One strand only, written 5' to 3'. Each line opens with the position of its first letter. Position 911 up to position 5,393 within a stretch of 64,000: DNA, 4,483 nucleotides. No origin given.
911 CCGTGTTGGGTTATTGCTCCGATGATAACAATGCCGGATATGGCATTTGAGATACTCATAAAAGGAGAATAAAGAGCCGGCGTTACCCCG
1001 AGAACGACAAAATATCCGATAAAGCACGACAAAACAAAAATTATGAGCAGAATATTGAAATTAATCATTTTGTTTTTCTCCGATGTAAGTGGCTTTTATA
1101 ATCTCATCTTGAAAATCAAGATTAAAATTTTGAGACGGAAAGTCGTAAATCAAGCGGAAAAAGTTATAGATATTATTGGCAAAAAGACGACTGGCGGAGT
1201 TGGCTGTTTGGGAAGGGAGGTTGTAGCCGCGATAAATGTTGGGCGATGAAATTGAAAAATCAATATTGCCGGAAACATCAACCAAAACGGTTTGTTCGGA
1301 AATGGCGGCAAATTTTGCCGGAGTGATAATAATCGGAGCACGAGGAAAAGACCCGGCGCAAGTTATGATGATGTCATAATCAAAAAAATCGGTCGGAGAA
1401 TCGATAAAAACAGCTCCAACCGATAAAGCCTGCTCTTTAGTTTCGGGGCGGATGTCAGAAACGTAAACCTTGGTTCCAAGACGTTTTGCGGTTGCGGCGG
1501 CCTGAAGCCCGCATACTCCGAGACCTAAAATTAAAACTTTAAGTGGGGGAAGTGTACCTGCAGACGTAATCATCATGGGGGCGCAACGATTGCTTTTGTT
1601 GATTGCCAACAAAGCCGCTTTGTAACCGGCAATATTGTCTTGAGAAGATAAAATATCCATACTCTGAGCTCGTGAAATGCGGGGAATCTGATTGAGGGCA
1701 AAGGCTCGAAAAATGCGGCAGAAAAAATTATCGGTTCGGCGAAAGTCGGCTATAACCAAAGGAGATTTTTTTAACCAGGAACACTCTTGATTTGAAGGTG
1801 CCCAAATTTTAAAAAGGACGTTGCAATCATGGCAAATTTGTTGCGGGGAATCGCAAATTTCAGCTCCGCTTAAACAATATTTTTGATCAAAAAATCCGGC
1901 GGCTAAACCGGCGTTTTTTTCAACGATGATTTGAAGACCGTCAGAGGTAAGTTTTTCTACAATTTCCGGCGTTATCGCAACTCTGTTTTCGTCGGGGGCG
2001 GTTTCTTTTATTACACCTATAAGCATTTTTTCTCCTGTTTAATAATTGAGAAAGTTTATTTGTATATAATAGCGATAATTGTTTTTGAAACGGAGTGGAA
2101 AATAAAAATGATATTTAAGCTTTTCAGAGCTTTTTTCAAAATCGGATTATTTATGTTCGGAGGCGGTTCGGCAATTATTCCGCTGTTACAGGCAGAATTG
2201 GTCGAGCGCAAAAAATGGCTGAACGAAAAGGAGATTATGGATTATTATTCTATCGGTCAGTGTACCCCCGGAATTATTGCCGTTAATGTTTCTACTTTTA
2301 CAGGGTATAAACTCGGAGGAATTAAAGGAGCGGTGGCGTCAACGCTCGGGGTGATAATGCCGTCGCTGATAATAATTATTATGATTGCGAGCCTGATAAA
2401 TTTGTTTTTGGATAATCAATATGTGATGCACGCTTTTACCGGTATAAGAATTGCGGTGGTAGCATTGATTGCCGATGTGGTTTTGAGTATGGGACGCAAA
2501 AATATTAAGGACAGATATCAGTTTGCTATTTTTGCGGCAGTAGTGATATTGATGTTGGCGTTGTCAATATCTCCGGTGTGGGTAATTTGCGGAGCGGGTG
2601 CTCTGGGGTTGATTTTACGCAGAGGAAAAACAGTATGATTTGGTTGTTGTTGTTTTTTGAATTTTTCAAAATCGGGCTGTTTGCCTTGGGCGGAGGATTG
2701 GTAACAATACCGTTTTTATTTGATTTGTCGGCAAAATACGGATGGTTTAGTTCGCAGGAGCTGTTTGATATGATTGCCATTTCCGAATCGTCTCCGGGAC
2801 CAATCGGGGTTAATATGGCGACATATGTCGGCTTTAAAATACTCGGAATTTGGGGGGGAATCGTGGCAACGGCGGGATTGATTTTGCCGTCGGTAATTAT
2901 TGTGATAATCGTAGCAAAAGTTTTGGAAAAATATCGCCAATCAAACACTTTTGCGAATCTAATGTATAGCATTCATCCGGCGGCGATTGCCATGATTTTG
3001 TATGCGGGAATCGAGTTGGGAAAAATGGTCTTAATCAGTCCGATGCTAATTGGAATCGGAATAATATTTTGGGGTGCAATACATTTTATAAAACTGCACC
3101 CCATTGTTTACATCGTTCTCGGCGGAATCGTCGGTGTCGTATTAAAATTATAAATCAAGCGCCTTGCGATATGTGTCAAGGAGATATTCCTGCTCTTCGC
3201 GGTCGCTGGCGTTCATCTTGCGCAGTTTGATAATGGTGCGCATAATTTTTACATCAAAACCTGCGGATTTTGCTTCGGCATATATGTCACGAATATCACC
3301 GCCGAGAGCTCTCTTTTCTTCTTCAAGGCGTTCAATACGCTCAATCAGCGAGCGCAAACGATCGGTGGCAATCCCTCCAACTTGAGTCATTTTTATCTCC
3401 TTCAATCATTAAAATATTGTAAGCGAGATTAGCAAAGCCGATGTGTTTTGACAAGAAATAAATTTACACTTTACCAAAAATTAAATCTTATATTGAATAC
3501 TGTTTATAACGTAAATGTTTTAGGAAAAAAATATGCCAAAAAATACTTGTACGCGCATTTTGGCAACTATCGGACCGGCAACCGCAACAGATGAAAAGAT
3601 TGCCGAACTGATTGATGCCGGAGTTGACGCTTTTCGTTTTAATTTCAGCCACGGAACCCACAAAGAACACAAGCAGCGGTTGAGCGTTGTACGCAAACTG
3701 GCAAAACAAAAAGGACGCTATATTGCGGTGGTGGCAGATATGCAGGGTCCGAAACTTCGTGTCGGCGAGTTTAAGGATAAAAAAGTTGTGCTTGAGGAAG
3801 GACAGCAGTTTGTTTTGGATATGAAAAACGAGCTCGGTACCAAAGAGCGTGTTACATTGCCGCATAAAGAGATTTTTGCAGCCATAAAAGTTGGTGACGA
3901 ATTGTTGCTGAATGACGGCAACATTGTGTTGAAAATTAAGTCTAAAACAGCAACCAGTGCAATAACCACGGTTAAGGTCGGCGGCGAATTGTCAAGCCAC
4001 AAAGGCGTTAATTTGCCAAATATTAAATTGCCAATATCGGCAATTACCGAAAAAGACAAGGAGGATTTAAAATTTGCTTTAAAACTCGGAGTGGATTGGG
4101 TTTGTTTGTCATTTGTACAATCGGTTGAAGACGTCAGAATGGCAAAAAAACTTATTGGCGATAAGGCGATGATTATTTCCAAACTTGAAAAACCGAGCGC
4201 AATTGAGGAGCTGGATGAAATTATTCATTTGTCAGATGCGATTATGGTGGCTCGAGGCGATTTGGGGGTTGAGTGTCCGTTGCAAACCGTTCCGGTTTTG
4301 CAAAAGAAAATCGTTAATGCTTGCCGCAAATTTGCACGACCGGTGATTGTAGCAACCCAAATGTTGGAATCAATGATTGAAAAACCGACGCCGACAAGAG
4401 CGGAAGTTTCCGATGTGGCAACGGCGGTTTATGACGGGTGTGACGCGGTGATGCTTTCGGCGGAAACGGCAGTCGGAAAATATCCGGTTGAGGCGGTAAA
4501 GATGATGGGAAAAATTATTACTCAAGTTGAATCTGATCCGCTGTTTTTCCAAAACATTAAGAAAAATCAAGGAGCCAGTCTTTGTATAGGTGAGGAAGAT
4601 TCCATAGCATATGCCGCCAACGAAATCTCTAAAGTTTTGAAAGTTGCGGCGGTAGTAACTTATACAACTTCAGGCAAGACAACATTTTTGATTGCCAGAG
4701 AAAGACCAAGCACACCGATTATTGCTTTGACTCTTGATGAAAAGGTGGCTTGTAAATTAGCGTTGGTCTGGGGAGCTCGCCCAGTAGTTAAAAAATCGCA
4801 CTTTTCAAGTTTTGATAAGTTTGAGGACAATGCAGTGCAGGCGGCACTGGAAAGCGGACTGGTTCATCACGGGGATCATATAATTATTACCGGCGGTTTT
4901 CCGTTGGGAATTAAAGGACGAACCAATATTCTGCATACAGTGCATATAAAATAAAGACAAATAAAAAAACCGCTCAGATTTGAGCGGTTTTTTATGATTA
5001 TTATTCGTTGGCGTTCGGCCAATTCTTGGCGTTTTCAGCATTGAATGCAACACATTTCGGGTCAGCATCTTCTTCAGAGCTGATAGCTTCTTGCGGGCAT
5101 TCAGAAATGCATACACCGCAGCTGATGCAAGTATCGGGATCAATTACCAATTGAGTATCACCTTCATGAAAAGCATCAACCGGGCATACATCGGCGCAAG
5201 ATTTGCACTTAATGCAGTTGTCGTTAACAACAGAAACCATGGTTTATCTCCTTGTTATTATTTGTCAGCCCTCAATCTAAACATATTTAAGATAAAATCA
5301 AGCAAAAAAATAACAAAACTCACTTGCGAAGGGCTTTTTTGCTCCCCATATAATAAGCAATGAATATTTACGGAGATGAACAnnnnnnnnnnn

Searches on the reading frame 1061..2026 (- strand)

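Call 33: search_protein_families(library=ncbifam, proteins=[window:1061-2026:-], max_evalue=1e-10)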
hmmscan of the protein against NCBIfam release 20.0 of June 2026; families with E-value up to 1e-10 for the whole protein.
window:1061-2026:- (321 aa): 3 families
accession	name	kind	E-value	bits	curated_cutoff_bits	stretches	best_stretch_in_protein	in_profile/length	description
NF006942.0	PRK09424.1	equivalog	1.5e-60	205.4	383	1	1-209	1-213/510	Re/Si-specific NAD(P)(+) transhydrogenase subunit alpha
TIGR00561.1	pntA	equivalog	1.5e-49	169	444.4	1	3-209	2-212/511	Re/Si-specific NAD(P)(+) transhydrogenase subunit alpha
TIGR00518.1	alaDH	equivalog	2.5e-20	72.8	391.85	1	1-199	1-205/370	alanine dehydrogenase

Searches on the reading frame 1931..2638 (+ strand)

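Call 61: search_protein_families(library=pfam, proteins=[window:1931-2638:+], max_evalue=0.001)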
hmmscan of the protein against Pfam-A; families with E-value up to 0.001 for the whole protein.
window:1931-2638:+ (235 aa): 1 family
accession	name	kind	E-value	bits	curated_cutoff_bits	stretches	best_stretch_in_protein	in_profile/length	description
PF02417.20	Chromate_transp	-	1.7e-52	178.2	28.6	1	62-227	1-166/166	Chromate transporter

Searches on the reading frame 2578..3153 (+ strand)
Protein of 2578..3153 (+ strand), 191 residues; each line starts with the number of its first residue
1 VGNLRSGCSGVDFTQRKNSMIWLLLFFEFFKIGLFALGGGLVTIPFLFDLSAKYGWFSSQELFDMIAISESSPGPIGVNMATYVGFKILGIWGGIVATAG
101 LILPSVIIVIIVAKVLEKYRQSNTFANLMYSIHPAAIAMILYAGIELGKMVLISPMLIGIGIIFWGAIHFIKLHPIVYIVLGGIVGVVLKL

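Call 33: search_protein_families(library=ncbifam, proteins=[window:2578-3153:+], max_evalue=1e-10)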
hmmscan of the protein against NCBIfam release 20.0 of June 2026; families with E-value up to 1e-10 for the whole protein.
window:2578-3153:+ (191 aa): 3 families
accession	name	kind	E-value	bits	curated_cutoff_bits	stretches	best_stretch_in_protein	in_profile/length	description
NF053760.1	ChrTpChrABac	equivalog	6.7e-27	94.8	250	1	20-187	1-172/178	chromate efflux transporter ChrA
TIGR00937.1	2A51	subfamily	1.4e-23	84.1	171.7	1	22-186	203-368/368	chromate efflux transporter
NF053759.1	ChrTpChrBBac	equivalog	6.4e-19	68.4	250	1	28-182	7-165/180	chromate efflux transporter ChrB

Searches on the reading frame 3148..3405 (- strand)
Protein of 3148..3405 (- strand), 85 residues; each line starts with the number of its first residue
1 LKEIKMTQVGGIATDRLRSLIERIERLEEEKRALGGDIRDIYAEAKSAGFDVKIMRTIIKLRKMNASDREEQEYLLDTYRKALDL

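Call 67: search_protein_families(library=pfam, proteins=[window:3148-3405:-], max_evalue=0.001)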
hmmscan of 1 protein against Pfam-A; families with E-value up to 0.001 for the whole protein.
window:3148-3405:- (85 aa): 1 family
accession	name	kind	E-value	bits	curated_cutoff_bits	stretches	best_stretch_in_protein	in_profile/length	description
PF10073.14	GapR_DNA-bd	-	1.5e-33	114.6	22.6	1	13-84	1-72/72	GapR-like, DNA-binding domain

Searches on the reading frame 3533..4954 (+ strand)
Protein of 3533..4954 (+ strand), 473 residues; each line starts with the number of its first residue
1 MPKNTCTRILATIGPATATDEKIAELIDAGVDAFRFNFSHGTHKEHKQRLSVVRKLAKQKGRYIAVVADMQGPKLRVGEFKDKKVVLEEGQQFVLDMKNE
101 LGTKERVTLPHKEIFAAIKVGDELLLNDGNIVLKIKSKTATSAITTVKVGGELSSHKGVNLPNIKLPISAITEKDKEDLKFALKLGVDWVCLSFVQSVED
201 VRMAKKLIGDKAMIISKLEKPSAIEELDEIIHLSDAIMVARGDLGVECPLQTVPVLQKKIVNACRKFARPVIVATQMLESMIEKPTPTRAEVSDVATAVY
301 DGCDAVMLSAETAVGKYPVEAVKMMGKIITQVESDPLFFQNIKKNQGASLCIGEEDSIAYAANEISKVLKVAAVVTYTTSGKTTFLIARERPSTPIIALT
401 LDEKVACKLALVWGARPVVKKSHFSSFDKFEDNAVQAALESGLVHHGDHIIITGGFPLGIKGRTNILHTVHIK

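Call 33: search_protein_families(library=ncbifam, proteins=[window:3533-4954:+], max_evalue=1e-10)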
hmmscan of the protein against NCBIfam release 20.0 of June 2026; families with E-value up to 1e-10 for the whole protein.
window:3533-4954:+ (473 aa): 7 families
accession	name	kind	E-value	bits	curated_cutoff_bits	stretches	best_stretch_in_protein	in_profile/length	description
NF004886.0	PRK06247.1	subfamily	1.3e-187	624.3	623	1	4-472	4-470/476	pyruvate kinase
NF004491.0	PRK05826.1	subfamily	9.4e-162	538.8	432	1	5-472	5-475/477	pyruvate kinase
TIGR01064.1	pyruv_kin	equivalog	7.3e-158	526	306.4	1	7-470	3-474/476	pyruvate kinase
NF004978.0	PRK06354.1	subfamily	7.4e-158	526.6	462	1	6-468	9-474/590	pyruvate kinase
NF006664.0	PRK09206.1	equivalog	5.1e-115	384.7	686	1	7-467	4-465/470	pyruvate kinase PykF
NF005234.0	PRK06739.1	equivalog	7.7e-92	308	564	1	10-329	6-325/352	pyruvate kinase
NF011314.0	PRK14725.1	equivalog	3.6e-57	194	642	2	97-334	345-595/614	pyruvate kinase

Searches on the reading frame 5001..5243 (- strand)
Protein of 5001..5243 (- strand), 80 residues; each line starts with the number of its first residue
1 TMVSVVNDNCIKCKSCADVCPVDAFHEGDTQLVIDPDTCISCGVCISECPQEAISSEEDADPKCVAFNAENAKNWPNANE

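Call 30: search_protein_families(library=ncbifam, proteins=[window:5001-5243:-], max_evalue=0.00001)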
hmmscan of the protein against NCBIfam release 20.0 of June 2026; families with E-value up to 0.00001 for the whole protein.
window:5001-5243:- (80 aa): 44 families (the best 25 are shown)
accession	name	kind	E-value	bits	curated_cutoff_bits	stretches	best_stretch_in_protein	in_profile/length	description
NF045490.1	FdxA_Protbact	equivalog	1.1e-24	86.6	135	1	2-78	1-82/104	ferredoxin FdxA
NF058577.1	FdxA_fam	equivalog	5.1e-22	77.8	65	1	2-53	1-52/52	4Fe-4S ferredoxin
NF045480.1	FdxA_Actino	equivalog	6.1e-15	55.4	125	1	2-73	1-74/107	ferredoxin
NF033683.1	di_4Fe-4S_YfhL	equivalog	5.4e-11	42.7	86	1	2-39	1-38/80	YfhL family 4Fe-4S dicluster ferredoxin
NF040864.1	HgcB_ferredoxin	equivalog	5.7e-11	42.1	99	1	4-57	10-64/93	mercury methylation ferredoxin HgcB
TIGR01944.1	rnfB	subfamily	8e-11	41.8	68.7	1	3-65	108-171/190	RnfABCDGE type electron transport complex subunit B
NF038196.1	ferrodoxin_EFR1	subfamily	8.3e-11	42.4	75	1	6-58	182-233/242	EFR1 family ferrodoxin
TIGR02179.1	PorD_KorD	subfamily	2e-10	40.6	60.05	1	6-58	23-76/78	2-oxoacid:acceptor oxidoreductase, delta subunit, pyruvate/2-ketoisovalerate family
NF040770.1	hetero_SS_HdrA2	exception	2.3e-10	39.3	1100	1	4-67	573-636/777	CoB-CoM heterodisulfide reductase HdrA2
NF041836.1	rnfB_Methano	equivalog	2.4e-10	40.3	445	1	4-55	212-263/265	Rnf electron transport complex subunit RnfB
NF045763.1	PhenlGlyoxDHPadF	equivalog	3.9e-10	39.8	150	1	5-54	28-77/78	NADH-dependent phenylglyoxylate dehydrogenase subunit delta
NF040684.1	PorD_Arch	equivalog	5e-10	39.3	120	1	6-58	30-83/85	pyruvate synthase subunit PorD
NF041891.1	hdrA_Methbact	equivalog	5.2e-10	38.2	1300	1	4-66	568-630/762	ferredoxin:CoB-CoM heterodisulfide reductase subunit HdrA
NF043039.1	HgcAB_like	equivalog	9.1e-10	38.6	285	1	3-55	295-350/350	HgcAB-like fusion protein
NF005505.0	PRK07118.1-4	equivalog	1e-09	38.3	378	1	4-55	212-263/265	Fe-S cluster domain-containing protein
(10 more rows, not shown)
